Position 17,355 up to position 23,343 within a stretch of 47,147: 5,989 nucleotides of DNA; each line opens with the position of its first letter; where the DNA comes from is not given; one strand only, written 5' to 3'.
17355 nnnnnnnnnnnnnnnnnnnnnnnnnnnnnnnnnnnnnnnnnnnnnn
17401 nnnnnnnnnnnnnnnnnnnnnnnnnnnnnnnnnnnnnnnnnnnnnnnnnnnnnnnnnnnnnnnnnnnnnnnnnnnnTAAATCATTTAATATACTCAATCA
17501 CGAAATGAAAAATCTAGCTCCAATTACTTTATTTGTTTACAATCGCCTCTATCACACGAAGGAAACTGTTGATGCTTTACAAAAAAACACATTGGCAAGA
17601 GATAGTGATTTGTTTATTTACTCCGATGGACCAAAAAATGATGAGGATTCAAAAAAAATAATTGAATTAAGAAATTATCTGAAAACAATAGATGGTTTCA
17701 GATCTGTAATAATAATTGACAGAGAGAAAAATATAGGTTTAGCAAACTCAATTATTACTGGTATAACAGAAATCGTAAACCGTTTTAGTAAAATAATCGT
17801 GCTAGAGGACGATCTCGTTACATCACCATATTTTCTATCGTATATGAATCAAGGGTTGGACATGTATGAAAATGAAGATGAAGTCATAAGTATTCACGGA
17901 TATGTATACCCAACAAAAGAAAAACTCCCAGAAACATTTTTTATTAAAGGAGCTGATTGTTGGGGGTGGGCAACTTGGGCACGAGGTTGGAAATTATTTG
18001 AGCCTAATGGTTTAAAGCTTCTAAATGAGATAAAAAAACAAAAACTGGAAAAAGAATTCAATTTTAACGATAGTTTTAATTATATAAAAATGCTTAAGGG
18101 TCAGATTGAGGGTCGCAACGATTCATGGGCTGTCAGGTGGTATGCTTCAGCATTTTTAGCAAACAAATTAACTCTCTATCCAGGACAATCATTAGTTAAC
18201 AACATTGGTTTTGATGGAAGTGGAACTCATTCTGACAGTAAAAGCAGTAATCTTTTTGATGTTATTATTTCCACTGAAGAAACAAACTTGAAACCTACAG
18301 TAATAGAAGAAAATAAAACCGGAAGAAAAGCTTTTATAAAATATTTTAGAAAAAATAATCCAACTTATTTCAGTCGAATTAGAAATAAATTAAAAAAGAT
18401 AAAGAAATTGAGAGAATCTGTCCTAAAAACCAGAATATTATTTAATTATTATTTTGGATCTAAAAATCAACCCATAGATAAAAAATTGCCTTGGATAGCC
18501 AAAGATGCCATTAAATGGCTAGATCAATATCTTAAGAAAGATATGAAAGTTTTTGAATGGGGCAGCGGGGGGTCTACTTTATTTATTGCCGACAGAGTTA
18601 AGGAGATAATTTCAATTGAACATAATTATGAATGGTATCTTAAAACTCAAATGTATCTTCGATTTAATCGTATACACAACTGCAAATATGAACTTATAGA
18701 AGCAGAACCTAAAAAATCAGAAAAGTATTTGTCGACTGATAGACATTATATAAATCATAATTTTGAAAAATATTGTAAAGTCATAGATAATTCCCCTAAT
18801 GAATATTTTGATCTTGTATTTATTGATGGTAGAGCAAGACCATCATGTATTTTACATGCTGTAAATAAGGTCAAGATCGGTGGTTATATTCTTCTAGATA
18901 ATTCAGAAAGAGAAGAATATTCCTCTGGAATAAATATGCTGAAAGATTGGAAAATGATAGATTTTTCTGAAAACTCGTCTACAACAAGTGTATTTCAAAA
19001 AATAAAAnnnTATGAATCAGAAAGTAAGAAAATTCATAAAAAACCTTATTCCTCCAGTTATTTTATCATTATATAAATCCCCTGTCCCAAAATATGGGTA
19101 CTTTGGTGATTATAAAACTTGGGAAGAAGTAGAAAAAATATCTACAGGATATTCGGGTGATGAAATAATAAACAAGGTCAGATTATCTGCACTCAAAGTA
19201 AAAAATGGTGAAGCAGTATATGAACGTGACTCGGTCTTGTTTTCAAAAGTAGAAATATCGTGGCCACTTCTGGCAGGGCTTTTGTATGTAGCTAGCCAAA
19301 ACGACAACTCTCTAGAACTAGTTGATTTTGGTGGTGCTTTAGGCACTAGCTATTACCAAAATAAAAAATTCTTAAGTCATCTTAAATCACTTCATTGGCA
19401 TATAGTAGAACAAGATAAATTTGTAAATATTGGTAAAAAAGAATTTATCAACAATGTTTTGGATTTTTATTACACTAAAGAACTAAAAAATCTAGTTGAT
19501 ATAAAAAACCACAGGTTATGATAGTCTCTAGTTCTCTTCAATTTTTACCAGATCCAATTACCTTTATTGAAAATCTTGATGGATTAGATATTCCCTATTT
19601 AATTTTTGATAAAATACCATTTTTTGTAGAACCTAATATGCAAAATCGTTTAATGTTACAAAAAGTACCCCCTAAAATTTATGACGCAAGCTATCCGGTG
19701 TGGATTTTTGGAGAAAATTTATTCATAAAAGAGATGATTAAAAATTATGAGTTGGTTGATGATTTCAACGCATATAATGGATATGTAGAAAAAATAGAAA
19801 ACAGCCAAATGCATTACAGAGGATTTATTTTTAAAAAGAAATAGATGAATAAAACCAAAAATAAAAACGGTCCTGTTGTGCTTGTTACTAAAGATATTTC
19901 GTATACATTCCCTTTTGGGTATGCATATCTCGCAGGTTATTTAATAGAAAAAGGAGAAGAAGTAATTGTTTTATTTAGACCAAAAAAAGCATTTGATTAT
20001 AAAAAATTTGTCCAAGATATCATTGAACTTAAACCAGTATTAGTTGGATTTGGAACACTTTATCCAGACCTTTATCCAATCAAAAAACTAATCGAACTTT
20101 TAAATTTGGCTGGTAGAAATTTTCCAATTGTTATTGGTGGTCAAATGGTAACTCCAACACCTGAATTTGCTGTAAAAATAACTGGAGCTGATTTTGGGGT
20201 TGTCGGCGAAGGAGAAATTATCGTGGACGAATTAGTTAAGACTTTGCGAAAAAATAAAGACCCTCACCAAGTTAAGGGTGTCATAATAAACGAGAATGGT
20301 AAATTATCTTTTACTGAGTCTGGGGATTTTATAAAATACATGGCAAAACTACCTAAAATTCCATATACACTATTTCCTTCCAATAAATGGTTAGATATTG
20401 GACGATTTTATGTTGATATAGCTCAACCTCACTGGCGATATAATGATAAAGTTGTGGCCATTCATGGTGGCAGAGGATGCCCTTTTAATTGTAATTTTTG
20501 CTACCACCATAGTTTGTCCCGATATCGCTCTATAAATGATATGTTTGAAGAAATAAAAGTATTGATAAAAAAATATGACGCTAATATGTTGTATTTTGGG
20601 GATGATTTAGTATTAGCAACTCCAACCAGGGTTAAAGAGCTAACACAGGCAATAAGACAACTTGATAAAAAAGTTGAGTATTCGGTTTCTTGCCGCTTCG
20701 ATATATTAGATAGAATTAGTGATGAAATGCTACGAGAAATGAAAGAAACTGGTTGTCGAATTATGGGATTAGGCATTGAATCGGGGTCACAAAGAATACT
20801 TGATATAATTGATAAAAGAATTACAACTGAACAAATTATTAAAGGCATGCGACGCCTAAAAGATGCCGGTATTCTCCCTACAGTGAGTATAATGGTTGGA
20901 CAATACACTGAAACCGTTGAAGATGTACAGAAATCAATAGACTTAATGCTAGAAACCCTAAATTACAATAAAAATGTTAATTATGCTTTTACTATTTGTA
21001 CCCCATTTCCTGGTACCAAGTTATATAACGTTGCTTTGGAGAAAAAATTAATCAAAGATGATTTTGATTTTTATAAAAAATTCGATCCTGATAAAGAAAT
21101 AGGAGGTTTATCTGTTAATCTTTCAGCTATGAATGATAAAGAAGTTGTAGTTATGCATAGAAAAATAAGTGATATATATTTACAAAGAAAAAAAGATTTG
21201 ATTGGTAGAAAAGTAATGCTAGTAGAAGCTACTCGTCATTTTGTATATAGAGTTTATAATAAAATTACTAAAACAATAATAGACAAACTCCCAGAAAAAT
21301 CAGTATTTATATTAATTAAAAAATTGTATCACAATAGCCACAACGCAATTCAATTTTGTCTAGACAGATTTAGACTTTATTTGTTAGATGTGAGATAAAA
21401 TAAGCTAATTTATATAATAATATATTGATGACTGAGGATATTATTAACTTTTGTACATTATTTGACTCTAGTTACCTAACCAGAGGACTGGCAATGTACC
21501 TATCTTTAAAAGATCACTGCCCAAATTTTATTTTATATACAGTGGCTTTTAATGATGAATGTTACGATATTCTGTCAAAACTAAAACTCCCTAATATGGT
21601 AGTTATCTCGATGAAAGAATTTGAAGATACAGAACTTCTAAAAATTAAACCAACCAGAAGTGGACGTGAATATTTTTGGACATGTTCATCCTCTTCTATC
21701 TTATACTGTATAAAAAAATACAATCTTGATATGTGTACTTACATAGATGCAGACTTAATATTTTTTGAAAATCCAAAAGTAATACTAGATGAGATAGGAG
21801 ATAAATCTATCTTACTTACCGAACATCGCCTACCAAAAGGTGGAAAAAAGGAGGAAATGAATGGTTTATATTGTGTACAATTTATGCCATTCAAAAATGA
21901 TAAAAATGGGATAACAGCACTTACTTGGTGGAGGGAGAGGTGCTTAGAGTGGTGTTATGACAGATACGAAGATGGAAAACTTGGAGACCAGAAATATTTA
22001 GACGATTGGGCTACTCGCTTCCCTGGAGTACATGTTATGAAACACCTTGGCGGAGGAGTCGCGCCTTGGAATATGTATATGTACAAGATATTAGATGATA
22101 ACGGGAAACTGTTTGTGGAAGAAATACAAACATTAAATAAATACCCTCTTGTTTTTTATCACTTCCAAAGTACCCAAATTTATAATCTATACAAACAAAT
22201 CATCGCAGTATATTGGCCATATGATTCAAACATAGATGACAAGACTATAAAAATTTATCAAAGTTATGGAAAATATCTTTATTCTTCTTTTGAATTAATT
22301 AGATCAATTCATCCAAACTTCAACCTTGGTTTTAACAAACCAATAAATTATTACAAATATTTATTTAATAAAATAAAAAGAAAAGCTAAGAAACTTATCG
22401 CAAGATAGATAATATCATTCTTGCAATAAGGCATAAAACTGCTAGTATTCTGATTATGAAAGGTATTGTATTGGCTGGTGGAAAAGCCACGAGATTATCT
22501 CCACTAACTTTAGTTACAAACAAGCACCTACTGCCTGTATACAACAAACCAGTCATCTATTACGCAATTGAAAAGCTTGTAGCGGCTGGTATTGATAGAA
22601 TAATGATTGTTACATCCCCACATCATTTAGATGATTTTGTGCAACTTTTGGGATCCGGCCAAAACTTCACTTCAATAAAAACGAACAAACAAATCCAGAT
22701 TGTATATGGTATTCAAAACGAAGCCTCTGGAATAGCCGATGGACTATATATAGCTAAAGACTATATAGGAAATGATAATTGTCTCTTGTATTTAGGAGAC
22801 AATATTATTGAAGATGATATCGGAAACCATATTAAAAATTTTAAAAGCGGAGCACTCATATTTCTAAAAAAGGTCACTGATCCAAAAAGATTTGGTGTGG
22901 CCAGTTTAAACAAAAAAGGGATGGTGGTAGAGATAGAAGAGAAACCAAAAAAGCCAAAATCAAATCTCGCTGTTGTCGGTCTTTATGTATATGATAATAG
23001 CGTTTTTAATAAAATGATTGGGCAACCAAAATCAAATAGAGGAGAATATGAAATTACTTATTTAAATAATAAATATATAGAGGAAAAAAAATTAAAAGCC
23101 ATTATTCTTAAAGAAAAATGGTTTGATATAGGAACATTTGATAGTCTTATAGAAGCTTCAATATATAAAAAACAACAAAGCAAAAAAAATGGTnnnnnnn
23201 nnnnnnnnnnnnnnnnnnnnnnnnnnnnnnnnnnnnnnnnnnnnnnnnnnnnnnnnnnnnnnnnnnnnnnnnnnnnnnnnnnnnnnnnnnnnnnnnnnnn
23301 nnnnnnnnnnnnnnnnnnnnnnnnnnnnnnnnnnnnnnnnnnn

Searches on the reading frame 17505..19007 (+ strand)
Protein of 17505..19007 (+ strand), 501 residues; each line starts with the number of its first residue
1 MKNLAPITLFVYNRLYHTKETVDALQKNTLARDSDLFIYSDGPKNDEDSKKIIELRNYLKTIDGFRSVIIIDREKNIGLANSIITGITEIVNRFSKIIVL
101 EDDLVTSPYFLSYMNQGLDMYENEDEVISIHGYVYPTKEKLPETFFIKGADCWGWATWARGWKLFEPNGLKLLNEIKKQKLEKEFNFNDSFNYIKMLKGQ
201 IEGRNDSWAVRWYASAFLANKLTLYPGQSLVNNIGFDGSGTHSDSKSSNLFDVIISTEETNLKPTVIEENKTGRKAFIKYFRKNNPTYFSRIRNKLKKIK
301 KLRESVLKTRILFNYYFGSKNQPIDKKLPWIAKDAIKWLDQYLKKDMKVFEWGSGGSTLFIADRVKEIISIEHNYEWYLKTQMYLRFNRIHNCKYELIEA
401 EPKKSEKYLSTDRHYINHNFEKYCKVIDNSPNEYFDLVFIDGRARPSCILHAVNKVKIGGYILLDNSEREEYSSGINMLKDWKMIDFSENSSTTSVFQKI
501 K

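Call 22: search_protein_families(library=pfam, proteins=[window:17505-19007:+], max_evalue=0.001)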
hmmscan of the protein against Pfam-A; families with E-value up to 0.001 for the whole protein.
window:17505-19007:+ (501 aa): 0 families

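Call 58: search_protein_families(library=pfam, proteins=[window:17505-19007:+], max_evalue=1)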
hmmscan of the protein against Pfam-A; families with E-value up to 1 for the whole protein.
window:17505-19007:+ (501 aa): 4 families
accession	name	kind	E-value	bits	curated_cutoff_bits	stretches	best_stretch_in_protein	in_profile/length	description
PF00535.33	Glycos_transf_2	-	0.001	19.5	23.3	1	11-144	6-129/168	Glycosyl transferase family 2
PF03071.21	GNT-I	-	0.0033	16.7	25.4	1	92-132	190-230/434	GNT-I family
PF13578.12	Methyltransf_24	-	0.0038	18.5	26.3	1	351-466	2-104/105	Methyltransferase domain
PF01596.23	Methyltransf_3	-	0.03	14.1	22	0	426-467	112-155/204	O-methyltransferase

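Call 61: search_protein_families(library=ncbifam, proteins=[window:17505-19007:+], max_evalue=0.001)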
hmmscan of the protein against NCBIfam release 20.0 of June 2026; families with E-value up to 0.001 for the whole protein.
window:17505-19007:+ (501 aa): 0 families

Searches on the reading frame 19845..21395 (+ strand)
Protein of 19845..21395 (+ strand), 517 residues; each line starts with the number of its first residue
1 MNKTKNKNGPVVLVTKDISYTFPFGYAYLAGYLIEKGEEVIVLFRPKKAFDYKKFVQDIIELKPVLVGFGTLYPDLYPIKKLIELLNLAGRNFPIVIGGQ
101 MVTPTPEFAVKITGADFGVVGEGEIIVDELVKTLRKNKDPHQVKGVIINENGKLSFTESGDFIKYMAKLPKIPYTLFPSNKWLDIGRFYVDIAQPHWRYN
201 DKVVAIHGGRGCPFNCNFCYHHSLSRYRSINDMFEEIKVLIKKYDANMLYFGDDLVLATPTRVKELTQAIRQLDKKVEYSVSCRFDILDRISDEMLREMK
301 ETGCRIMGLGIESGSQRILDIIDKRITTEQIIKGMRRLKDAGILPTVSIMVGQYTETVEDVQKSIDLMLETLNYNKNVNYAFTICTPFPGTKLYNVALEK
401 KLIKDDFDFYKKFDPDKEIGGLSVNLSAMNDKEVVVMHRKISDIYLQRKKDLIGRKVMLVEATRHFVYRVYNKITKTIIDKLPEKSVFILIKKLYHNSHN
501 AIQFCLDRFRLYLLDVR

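Call 22: search_protein_families(library=pfam, proteins=[window:19845-21395:+], max_evalue=0.001)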
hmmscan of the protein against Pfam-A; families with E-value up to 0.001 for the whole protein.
window:19845-21395:+ (517 aa): 2 families
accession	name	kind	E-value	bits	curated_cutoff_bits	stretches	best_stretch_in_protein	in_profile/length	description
PF04055.27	Radical_SAM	-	3.7e-24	86.2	29.5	1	209-367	4-165/166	Radical SAM superfamily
PF02310.24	B12-binding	-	2.8e-15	56.7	32.1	1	13-130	4-120/121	B12 binding domain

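Call 61: search_protein_families(library=ncbifam, proteins=[window:19845-21395:+], max_evalue=0.001)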
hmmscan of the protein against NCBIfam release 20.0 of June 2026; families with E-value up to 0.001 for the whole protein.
window:19845-21395:+ (517 aa): 29 families (the best 25 are shown)
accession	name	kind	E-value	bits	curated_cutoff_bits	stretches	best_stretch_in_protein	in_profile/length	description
TIGR04072.2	rSAM_ladder_B12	equivalog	2e-31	109.1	360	2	199-409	176-384/443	lipid biosynthesis B12-binding/radical SAM protein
TIGR02026.1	BchE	equivalog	3.9e-31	108.5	481.35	1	23-510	22-487/497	magnesium-protoporphyrin IX monomethyl ester anaerobic oxidative cyclase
NF050148.1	rSAM_ApyD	equivalog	5.5e-31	107.6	750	1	52-405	63-400/645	RiPP biosynthesis radical SAM protein ApyD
TIGR03471.1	HpnJ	equivalog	9.7e-31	107.1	577.6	1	92-452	97-439/472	hopanoid biosynthesis associated radical SAM protein HpnJ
TIGR04479.1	bcpD_PhpK_rSAM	subfamily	2.6e-28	98.7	600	1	25-371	74-409/504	PhpK family radical SAM P-methyltransferase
TIGR04013.1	B12_SAM_MJ_1487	hypoth_equivalog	1e-27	97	251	1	55-397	34-357/382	TIGR04013 family B12-binding domain/radical SAM domain-containing protein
TIGR04385.1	B12_rSAM_cofa1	equivalog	9.7e-25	87.7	450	1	84-438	91-436/438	B12 lower ligand biosynthesis radical SAM protein BzaD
TIGR04014.1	B12_SAM_MJ_0865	equivalog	4.3e-24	85.1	360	1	85-401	60-362/434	methyl-coenzyme M reductase glutamine C-methyltransferase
NF038361.1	rSAM_Sden_1168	equivalog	3e-20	72.3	575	1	115-403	199-479/560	Sden_1168 family B12-binding radical SAM P-methyltransferase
TIGR04367.1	HpnR_B12_rSAM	equivalog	3.3e-19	68.8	650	1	23-409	22-384/490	hopanoid C-3 methylase HpnR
NF033070.1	rSAM_AprD4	equivalog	1.7e-18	66.8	500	1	201-416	194-409/456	AprD4 family radical SAM diol-dehydratase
TIGR03975.1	rSAM_ocin_1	subfamily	3.8e-16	58.7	281.85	1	54-368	119-427/606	RiPP maturation radical SAM C-methyltransferase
TIGR04295.1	B12_rSAM_oligo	hypoth_equivalog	2e-15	56.4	400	1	94-336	104-328/422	TIGR04295 family B12-binding domain-containing radical SAM protein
NF045585.1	rSAM_slr0320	equivalog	9.2e-14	50.8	775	1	198-409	230-449/511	photosystem II high light acclimation radical SAM protein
TIGR03960.1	rSAM_fuse_unch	hypoth_equivalog_domain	6.7e-13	48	462.3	1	205-370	255-423/605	TIGR03960 family B12-binding radical SAM protein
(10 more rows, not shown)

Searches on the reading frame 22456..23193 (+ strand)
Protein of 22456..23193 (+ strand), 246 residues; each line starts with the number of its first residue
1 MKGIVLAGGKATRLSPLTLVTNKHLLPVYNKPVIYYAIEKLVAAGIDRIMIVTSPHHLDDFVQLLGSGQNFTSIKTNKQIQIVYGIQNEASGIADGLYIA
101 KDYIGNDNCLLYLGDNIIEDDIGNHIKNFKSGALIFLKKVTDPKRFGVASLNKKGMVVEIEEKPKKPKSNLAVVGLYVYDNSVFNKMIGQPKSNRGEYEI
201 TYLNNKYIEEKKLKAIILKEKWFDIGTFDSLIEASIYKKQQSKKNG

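Call 5: search_protein_families(library=pfam, proteins=[window:22456-23193:+], max_evalue=0.01)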
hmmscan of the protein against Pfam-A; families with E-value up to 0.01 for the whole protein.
window:22456-23193:+ (246 aa): 4 families
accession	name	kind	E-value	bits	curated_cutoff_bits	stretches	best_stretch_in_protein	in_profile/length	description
PF00483.29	NTP_transferase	-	8.8e-56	189.7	21.2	1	2-236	1-240/245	Nucleotidyl transferase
PF12804.13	NTP_transf_3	-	9.6e-11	42.5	27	1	3-117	1-97/160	MobA-like NTP transferase domain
PF01128.25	IspD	-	2.3e-05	24.7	27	1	4-99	4-87/221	2-C-methyl-D-erythritol 4-phosphate cytidylyltransferase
PF02348.25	CTP_transf_3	-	0.0059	16.9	22.6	1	21-78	14-72/217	Cytidylyltransferase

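Call 61: search_protein_families(library=ncbifam, proteins=[window:22456-23193:+], max_evalue=0.001)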
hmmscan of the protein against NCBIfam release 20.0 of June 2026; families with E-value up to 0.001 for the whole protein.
window:22456-23193:+ (246 aa): 33 families (the best 25 are shown)
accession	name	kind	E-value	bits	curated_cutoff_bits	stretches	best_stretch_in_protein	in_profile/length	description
TIGR01207.1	rmlA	equivalog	2.5e-67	227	360.65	1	2-240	1-238/286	glucose-1-phosphate thymidylyltransferase RfbA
TIGR01208.1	rmlA_long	equivalog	8.4e-64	215.7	320.25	1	2-235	1-231/353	glucose-1-phosphate thymidylyltransferase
NF012024.0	PRK15480.1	equivalog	1.1e-58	198.7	588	1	2-238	5-240/292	glucose-1-phosphate thymidylyltransferase RfbA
TIGR03992.1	Arch_glmU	subfamily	1.3e-45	156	292.1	1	1-238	1-227/393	bifunctional sugar-1-phosphate nucleotidylyltransferase/acetyltransferase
NF041313.1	UDPGP_AglF_Halo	equivalog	4.6e-35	121.2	400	1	1-229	1-225/234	UTP--glucose-1-phosphate uridylyltransferase AglF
NF041173.1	Sug_nt_acttase_Thmprot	equivalog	5.9e-33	114.4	600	1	1-238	1-227/405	bifunctional sugar-1-phosphate nucleotidylyltransferase/acetyltransferase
TIGR01099.1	galU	equivalog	3e-29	102.4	326.8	1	2-234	3-261/261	UTP--glucose-1-phosphate uridylyltransferase GalU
NF052502.1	man1P_GTase_Rv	exception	2.7e-26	92.3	440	1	3-235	3-227/352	mannose-1-phosphate guanylyltransferase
NF003670.0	PRK05293.1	equivalog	4.5e-22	78.5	470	1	3-236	7-256/382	glucose-1-phosphate adenylyltransferase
NF045761.1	NAMPUrTaseMurU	equivalog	4.8e-21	75.7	250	1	1-234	1-223/226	N-acetylmuramate alpha-1-phosphate uridylyltransferase MurU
TIGR02091.1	glgC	equivalog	2.4e-20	72.9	424.9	1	3-238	3-259/364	glucose-1-phosphate adenylyltransferase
NF049965.1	GlMnHpPGnyltfHddC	equivalog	3.3e-15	56.3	300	1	1-227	1-210/221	D-glycero-D-manno-heptose 1-phosphate guanosyltransferase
NF009928.0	PRK13389.1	equivalog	1.6e-13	50.5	548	1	3-227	11-268/302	UTP--glucose-1-phosphate uridylyltransferase GalU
TIGR02623.1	G1P_cyt_trans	equivalog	2.7e-12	46.7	300.25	2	99-215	112-222/255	glucose-1-phosphate cytidylyltransferase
NF007516.0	PRK10122.1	equivalog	3e-12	46.3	534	1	3-54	6-57/297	UTP--glucose-1-phosphate uridylyltransferase GalF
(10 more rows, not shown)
